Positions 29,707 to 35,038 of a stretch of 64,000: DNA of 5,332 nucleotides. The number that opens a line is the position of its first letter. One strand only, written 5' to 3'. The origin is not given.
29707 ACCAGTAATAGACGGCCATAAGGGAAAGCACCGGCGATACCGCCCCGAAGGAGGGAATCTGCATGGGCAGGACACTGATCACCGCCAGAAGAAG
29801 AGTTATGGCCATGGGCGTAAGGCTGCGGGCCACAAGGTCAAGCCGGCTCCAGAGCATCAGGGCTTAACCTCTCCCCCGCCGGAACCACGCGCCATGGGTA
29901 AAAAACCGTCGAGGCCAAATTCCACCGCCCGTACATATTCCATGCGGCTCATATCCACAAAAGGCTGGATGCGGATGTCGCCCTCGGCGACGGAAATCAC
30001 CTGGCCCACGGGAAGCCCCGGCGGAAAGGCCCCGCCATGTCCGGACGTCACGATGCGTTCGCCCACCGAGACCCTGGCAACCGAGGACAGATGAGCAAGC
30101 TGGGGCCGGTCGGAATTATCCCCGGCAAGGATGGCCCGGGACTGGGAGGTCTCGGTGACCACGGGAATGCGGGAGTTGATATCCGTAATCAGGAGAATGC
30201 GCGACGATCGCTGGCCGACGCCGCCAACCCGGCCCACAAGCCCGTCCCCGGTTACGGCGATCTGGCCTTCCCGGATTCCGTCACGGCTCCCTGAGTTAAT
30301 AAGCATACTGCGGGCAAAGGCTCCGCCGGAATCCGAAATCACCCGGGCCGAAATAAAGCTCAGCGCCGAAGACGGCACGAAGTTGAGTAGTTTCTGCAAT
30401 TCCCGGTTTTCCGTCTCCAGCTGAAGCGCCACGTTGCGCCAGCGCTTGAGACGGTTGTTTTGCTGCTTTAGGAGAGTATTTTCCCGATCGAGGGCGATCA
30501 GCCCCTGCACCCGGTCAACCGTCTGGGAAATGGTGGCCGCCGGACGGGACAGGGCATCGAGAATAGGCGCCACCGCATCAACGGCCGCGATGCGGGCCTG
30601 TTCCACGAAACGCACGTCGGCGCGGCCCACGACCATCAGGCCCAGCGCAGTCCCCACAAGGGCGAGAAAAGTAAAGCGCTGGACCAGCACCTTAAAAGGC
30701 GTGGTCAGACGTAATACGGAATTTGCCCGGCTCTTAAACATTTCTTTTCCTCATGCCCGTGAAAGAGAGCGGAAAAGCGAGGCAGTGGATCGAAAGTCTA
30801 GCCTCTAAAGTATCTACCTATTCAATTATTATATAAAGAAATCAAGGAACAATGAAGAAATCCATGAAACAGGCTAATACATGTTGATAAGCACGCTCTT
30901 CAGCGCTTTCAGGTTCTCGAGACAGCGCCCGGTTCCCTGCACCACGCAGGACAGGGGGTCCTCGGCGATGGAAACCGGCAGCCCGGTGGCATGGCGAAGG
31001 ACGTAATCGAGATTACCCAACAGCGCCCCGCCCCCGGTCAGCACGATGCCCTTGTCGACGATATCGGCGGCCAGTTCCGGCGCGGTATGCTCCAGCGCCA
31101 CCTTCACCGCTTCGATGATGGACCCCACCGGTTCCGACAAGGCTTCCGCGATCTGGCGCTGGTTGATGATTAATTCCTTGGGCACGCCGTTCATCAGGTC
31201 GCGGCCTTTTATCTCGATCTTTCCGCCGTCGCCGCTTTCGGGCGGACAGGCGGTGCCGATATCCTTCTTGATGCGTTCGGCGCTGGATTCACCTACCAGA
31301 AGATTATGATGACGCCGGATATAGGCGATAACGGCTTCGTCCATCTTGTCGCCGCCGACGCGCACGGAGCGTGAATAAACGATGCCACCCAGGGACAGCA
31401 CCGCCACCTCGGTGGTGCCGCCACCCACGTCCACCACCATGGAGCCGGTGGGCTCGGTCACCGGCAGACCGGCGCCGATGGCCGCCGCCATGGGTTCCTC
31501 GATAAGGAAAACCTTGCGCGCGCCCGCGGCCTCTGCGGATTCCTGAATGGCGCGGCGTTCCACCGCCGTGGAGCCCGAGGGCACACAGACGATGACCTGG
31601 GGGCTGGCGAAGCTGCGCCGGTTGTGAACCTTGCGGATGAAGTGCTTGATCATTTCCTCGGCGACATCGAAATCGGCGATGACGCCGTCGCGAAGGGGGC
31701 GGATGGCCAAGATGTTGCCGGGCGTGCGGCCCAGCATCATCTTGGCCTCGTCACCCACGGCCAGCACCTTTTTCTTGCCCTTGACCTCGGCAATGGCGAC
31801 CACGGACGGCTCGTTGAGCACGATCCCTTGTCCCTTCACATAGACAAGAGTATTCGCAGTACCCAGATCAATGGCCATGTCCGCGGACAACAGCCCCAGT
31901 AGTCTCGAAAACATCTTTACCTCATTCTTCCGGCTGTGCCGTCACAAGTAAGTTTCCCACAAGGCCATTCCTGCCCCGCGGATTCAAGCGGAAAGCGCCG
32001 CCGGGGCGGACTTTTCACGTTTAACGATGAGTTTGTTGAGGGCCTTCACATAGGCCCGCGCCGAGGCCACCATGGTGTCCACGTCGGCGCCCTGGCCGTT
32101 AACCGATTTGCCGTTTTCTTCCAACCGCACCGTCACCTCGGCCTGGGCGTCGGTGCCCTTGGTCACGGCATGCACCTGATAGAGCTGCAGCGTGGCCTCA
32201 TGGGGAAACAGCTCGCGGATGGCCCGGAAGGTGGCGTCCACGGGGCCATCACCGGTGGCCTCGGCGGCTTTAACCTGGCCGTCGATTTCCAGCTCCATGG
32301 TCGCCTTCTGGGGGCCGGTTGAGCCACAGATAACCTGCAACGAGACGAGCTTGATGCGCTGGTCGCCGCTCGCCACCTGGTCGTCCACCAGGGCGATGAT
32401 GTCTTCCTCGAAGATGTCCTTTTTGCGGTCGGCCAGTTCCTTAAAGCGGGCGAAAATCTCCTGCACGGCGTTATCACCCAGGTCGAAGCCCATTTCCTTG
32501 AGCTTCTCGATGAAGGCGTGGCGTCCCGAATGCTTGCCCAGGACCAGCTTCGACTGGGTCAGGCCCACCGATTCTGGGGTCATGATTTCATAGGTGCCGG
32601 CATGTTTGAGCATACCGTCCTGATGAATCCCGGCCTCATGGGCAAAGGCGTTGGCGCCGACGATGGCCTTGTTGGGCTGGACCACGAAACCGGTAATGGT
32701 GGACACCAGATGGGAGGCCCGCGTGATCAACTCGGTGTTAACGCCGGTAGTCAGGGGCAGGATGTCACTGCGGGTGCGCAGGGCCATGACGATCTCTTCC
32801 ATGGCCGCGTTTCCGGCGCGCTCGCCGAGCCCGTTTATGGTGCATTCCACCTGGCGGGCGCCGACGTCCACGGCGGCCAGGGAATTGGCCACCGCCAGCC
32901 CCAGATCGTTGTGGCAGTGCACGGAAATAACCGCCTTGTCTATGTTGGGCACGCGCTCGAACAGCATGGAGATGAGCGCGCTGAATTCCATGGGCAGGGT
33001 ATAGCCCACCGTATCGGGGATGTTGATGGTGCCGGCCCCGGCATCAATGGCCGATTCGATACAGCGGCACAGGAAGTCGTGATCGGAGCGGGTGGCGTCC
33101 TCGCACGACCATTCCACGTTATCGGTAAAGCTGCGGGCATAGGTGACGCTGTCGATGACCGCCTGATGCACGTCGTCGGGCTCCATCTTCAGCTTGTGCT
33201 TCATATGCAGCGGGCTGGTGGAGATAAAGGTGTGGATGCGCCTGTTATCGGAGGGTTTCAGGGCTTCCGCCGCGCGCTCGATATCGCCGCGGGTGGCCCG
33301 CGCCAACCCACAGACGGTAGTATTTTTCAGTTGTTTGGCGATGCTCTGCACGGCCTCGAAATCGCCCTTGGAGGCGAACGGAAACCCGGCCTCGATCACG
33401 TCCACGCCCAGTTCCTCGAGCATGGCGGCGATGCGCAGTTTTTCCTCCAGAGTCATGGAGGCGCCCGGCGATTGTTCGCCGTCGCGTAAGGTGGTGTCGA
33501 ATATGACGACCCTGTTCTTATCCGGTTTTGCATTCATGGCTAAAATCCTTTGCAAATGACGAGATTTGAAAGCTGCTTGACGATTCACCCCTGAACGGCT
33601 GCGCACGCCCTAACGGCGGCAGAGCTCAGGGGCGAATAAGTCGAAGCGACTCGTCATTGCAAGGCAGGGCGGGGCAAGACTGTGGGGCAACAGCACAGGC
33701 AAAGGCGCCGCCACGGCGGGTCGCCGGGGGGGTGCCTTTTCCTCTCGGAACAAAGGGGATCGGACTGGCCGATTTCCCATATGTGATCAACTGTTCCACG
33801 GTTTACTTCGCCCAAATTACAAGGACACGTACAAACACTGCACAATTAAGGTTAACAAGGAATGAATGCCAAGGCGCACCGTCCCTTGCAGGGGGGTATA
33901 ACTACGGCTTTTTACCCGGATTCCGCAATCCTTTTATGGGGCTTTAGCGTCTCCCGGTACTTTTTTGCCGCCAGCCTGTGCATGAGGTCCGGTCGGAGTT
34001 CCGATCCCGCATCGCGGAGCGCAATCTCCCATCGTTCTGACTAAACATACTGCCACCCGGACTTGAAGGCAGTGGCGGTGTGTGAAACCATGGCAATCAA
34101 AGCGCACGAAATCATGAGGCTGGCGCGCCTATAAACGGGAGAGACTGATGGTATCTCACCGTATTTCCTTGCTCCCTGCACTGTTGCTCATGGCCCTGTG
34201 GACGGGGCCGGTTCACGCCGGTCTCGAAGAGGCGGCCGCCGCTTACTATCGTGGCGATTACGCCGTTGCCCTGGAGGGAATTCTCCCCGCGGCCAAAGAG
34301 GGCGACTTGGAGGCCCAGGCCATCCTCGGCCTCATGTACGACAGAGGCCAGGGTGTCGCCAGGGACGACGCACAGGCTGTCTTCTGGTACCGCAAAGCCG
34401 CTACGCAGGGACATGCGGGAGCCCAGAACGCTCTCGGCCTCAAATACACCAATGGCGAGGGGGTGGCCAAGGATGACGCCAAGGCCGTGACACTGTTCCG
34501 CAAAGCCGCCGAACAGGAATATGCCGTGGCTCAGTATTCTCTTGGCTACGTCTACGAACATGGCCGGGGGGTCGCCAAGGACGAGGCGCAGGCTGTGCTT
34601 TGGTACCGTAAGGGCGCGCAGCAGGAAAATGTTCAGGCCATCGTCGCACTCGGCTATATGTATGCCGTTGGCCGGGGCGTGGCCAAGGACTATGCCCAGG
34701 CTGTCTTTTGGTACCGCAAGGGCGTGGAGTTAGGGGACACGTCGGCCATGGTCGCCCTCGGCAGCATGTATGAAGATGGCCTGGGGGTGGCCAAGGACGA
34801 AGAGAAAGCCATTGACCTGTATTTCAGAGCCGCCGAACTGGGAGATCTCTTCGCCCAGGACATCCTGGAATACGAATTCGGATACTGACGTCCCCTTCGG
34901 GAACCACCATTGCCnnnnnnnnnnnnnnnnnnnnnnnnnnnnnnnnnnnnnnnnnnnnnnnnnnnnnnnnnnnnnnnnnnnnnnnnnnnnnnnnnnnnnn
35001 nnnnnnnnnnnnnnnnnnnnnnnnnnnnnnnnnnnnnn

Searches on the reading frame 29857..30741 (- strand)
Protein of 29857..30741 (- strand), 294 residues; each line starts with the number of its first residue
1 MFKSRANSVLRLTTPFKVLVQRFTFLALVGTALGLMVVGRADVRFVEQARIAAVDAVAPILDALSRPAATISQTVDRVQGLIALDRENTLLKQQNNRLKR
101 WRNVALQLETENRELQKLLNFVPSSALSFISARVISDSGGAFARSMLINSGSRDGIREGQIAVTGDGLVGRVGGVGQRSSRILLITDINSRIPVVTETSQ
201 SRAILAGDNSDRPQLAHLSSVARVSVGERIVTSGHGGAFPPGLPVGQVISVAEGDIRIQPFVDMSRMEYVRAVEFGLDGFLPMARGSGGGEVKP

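Call 71: search_protein_families(library=pfam, proteins=[window:29857-30741:-], max_evalue=0.0001)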
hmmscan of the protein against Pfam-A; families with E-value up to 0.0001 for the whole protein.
window:29857-30741:- (294 aa): 1 family
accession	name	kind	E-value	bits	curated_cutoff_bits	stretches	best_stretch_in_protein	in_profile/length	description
PF04085.20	MreC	-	9.4e-38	129.7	28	1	134-271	1-144/147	Rod shape-determining protein MreC, barrel core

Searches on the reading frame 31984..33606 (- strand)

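Call 71: search_protein_families(library=pfam, proteins=[window:31984-33606:-], max_evalue=0.0001)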
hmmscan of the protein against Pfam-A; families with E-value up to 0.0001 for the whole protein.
window:31984-33606:- (540 aa): 3 families
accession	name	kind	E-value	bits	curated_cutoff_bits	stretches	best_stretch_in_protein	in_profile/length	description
PF00682.25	HMGL-like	-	2.9e-96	322.3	29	1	33-301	2-260/260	HMGL-like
PF08502.15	LeuA_dimer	-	2.6e-40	137.8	24.9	1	398-526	2-130/131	LeuA allosteric (dimerisation) domain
PF22617.1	HCS_D2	-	4e-31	107.7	27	1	315-396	1-82/82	Homocitrate synthase post-HMGL domain-like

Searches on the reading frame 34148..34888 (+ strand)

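Call 71: search_protein_families(library=pfam, proteins=[window:34148-34888:+], max_evalue=0.0001)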
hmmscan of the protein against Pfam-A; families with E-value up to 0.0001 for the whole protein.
window:34148-34888:+ (246 aa): 1 family
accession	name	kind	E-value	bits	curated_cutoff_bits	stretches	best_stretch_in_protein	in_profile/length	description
PF08238.18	Sel1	-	1.2e-46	155.9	30.7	5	55-89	2-36/36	Sel1 repeat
